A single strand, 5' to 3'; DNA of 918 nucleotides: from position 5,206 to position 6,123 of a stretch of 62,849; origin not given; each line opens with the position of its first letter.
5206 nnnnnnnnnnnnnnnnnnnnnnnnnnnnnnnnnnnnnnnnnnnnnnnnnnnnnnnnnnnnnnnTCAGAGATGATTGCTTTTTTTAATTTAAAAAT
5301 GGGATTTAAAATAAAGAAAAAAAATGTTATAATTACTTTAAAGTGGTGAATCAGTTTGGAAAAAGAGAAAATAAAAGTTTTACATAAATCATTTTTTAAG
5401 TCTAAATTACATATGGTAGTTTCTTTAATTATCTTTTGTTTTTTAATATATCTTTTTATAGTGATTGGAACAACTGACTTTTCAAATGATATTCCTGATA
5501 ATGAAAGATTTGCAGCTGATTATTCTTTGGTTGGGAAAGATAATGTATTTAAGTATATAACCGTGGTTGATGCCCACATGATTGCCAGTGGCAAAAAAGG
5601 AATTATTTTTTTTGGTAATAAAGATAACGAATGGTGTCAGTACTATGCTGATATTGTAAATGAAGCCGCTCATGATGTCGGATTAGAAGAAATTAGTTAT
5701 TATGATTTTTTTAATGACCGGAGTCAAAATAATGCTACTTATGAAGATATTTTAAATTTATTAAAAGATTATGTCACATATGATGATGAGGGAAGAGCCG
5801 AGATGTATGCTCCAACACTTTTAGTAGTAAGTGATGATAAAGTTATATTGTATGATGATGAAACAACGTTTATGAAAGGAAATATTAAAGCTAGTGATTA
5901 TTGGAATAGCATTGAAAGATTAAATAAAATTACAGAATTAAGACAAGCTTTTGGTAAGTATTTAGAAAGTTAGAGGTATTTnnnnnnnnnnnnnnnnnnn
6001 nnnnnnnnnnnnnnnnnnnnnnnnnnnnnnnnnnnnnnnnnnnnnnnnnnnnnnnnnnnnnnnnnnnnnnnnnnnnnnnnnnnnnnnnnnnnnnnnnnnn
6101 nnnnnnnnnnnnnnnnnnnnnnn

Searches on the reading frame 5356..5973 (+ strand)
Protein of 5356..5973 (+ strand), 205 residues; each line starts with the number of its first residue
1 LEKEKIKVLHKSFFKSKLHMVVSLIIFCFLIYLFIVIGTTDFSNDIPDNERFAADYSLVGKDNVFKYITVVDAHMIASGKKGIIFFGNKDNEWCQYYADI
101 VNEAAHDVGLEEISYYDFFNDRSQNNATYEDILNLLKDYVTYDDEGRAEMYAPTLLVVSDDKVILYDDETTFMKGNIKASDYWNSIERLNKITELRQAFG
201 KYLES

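Call 12: search_protein_families(library=ncbifam, proteins=[window:5356-5973:+], max_evalue=0.01)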
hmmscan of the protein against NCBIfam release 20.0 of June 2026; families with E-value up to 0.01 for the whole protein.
window:5356-5973:+ (205 aa): 1 family
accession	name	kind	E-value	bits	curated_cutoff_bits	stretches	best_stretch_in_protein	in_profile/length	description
TIGR01295.2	PedC_BrcD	equivalog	0.0024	17.7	120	1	74-164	50-135/152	PedC/BrcD family bacteriocin maturation disulfide isomerase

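Call 75: search_protein_families(library=pfam, proteins=[window:5356-5973:+], max_evalue=0.001)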
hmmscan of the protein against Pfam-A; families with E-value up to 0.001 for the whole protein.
window:5356-5973:+ (205 aa): 0 families
